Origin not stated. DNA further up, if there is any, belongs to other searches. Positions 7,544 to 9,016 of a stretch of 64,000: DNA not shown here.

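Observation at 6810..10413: Radical-SAM/SPASM enzyme with PP-loop ATPase, secreted TctC-like binding protein and small acidic peptides in one phage operon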

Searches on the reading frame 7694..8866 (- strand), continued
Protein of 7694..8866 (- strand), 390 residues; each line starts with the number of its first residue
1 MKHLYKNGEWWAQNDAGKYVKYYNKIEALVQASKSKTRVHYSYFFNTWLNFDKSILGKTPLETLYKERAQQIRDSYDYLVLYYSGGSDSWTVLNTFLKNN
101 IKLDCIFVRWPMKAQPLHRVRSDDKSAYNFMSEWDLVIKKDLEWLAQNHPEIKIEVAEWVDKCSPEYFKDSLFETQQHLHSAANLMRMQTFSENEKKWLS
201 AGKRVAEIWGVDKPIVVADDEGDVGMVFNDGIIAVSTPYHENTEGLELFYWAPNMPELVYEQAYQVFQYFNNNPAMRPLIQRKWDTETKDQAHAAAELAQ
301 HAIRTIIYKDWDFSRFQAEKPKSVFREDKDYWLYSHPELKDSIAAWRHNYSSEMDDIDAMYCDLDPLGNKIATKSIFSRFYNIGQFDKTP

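Call 53: fold_search(model_id=the predicted structure, library=viral)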
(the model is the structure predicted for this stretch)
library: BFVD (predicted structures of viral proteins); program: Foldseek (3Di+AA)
matches with E <= 10: 594; with E <= 0.001: 12
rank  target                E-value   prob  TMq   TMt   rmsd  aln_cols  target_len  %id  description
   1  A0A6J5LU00            4.0e-27  1.00  0.83  0.86   3.6       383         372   27  Uncharacterized protein [uncultured Caudovirales phage]
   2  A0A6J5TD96            3.1e-24  1.00  0.85  0.85   3.1       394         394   23  Uncharacterized protein [uncultured Caudovirales phage]
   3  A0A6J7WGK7            1.3e-21  1.00  0.77  0.66   4.4       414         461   24  Uncharacterized protein [uncultured Caudovirales phage]
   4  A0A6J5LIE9            4.8e-21  1.00  0.69  0.64   6.3       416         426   22  Uncharacterized protein [uncultured Caudovirales phage]
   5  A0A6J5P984            1.4e-18  1.00  0.71  0.71   5.9       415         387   20  Uncharacterized protein [uncultured Caudovirales phage]
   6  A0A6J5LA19            5.3e-17  1.00  0.70  0.76   5.3       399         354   19  Uncharacterized protein [uncultured Caudovirales phage]
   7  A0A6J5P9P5            1.7e-06  1.00  0.31  0.39  15.4       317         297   14  Uncharacterized protein [uncultured Caudovirales phage]
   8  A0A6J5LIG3            1.2e-05  1.00  0.32  0.43  11.7       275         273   13  Uncharacterized protein [uncultured Caudovirales phage]
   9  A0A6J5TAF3            2.1e-05  1.00  0.39  0.46   7.6       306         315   15  Uncharacterized protein [uncultured Caudovirales phage]
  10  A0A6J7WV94            2.9e-04  1.00  0.36  0.46   9.2       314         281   13  Asparagine synthase [uncultured Caudovirales phage]
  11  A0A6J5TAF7            3.4e-04  1.00  0.41  0.51   7.6       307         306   13  Uncharacterized protein [uncultured Caudovirales phage]
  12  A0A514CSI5            8.2e-04  0.94  0.28  0.26  17.0       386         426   11  asparagine synthase (glutamine-hydrolyzing) [Achromobacter phage Motura]
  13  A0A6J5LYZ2            7.2e-03  0.69  0.27  0.28  16.9       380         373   10  Asparagine synthase [uncultured Caudovirales phage]
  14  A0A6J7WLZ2            8.1e-03  0.84  0.24  0.24  17.0       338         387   12  Asparagine synthase [uncultured Caudovirales phage]
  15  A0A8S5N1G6            1.1e-02  0.75  0.22  0.31  16.3       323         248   11  Phosphoadenosine-phosphosulfate reductase [Siphoviridae sp. ctnks32]
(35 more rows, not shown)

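Call 62: search_protein_families(library=padloc, proteins=[window:7694-8866:-], max_evalue=0.01)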
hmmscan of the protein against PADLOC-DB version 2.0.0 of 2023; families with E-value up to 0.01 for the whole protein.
window:7694-8866:- (390 aa): 0 families

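Call 70: find_encoding_contigs(protein=P0002, flank=6000, max_places=3)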
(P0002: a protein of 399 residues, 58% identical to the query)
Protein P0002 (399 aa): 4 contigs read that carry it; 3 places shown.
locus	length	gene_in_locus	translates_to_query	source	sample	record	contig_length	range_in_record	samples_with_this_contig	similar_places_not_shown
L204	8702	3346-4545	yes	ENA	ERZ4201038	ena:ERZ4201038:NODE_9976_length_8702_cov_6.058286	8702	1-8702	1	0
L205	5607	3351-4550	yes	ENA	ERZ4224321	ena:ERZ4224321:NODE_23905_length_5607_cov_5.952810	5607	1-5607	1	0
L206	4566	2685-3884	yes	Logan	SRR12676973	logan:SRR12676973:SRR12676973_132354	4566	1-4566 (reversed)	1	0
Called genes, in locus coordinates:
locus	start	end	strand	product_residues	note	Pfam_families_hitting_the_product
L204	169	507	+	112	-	-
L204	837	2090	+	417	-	PF04055:Radical_SAM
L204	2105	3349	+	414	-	PF04055:Radical_SAM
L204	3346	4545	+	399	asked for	-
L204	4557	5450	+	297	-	PF03401:TctC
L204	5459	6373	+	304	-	-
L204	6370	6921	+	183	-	-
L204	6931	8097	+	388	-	-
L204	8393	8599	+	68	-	PF01192:RNA_pol_Rpb6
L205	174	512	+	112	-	-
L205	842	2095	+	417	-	PF04055:Radical_SAM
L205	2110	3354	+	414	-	PF04055:Radical_SAM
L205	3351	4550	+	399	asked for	-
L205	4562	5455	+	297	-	PF03401:TctC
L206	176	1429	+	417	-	PF04055:Radical_SAM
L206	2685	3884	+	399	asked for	-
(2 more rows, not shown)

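Call 93: search_protein_representatives(alignment_id=A1)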
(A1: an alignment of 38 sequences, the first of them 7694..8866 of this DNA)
Query: 38 sequences, 388 profile positions. Proteins with E-value up to 0.001 (for the whole library): 1690; up to 1e-10: 1375; up to 1e-30: 692. The best 150 are listed.
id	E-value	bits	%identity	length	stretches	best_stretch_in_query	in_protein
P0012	2.3e-152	524.1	-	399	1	8-386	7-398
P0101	9.1e-148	508.9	-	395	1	3-384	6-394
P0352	2.3e-145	501.0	-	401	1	4-387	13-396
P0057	1.3e-138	478.8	-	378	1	3-385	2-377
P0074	1.5e-138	478.6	-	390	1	3-386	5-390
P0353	7.3e-136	469.7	-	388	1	4-386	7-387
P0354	1.9e-134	465.1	-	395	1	7-387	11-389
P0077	2.1e-133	461.7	-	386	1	6-385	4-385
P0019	1.7e-131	455.4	-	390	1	3-387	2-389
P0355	3.9e-130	450.9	-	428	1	3-385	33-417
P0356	1.1e-126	439.6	-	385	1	4-386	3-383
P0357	3.3e-125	434.7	-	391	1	6-385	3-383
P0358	1.1e-118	413.2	-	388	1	4-387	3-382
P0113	3.2e-118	411.7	-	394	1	1-354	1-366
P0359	9.0e-118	410.2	-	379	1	3-386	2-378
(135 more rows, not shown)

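Call 95: search_protein_families(library=pfam, proteins=[L014:12079-13308:+, L020:8619-9950:+, L023:5335-6771:+, L029:12150-13124:+, L029:13116-15179:-, L047:6481-7476:+, L047:8458-9522:+, L086:3536-5311:+, L086:5265-6257:+, L204:6370-6921:+], max_evalue=0.01)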
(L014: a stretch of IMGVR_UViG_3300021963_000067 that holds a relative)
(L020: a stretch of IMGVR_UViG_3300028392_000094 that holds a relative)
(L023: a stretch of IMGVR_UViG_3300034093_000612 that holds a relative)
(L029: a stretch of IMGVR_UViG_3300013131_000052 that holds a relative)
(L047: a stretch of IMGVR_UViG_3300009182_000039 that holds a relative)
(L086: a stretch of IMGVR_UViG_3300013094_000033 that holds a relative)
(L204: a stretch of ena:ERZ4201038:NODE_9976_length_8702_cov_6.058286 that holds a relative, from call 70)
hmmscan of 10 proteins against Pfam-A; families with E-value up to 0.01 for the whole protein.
L014:12079-13308:+ (409 aa): 5 families
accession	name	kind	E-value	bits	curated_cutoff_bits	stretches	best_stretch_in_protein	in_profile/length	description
PF13535.11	ATP-grasp_4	-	1e-11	45.1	27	1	141-297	1-151/160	ATP-grasp domain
PF02786.22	CPSase_L_D2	-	1.1e-05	25.6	19.8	1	128-176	24-72/211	Carbamoyl-phosphate synthase L chain, ATP binding domain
PF07478.18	Dala_Dala_lig_C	-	0.00015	21.8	24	1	131-174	25-68/204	D-ala D-ala ligase C-terminus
PF02655.19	ATP-grasp_3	-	0.00072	20.1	23.2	0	105-213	2-75/160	ATP-grasp domain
PF07268.16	EppA_BapA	-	0.0011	19.3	29.1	0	314-357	17-60/138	Exported protein precursor (EppA/BapA)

L020:8619-9950:+ (443 aa): 4 families
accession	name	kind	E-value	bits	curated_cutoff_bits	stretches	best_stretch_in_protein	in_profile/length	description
PF01071.24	GARS_A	-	1.3e-33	116.9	27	1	136-323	2-193/194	Phosphoribosylglycinamide synthetase, ATP-grasp (A) domain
PF02655.19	ATP-grasp_3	-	0.00021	21.9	23.2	1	211-320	63-158/160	ATP-grasp domain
PF14397.11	ATPgrasp_ST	-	0.0029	17.3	31.4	0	129-192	15-80/278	Sugar-transfer associated ATP-grasp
PF09174.15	Maf1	-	0.0049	17.5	28.9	0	85-135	69-120/174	Maf1 regulator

L023:5335-6771:+ (478 aa): 2 families
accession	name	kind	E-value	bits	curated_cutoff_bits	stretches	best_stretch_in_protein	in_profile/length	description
PF25043.1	DUF7788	-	1.8e-48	165.2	27.1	1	276-456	3-186/221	Domain of unknown function (DUF7788)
PF11443.14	DUF2828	-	6.9e-22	78.3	29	2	164-266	292-395/405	Domain of unknown function (DUF2828)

L029:12150-13124:+ (324 aa): 1 family
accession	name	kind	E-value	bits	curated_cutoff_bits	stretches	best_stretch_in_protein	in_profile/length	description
PF03060.21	NMO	-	2.8e-06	27.4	28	1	192-259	179-249/331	Nitronate monooxygenase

L029:13116-15179:- (687 aa): 1 family
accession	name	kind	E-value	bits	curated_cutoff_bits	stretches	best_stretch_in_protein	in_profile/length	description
PF18454.7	Mtd_N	-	4.4e-11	43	26.3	1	4-41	2-37/37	Major tropism determinant N-terminal domain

L047:6481-7476:+ (331 aa): 1 family
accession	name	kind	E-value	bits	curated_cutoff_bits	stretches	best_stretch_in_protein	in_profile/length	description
PF03480.18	DctP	-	3.7e-46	158.2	23.4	1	33-316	12-283/286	Bacterial extracellular solute-binding protein, family 7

L047:8458-9522:+ (354 aa): 1 family
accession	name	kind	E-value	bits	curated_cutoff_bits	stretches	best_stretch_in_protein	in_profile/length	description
PF04909.20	Amidohydro_2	-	3.2e-17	63.7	26.4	1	102-353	56-289/289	Amidohydrolase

L086:3536-5311:+ (591 aa): 3 families
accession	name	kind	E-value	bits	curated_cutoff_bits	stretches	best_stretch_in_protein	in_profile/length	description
PF13476.12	AAA_23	-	2.2e-11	45.2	27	1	7-224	2-198/201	AAA domain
PF02463.25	SMC_N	-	2.1e-07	31.1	40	1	4-578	2-217/220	RecF/RecN/SMC N terminal domain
PF13646.12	HEAT_2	-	0.0071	17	27.7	0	321-359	37-71/88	HEAT repeats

L086:5265-6257:+ (330 aa): 3 families
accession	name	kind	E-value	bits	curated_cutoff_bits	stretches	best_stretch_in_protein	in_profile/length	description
PF04055.27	Radical_SAM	-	3.6e-06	27.7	29.5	1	21-168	2-148/166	Radical SAM superfamily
PF24254.1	DUF7455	-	0.0047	16.8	27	1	55-76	14-35/54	Domain of unknown function (DUF7455)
PF02065.24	Melibiase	-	0.0071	15.8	27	0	164-192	47-75/347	Melibiase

L204:6370-6921:+ (183 aa): 0 families
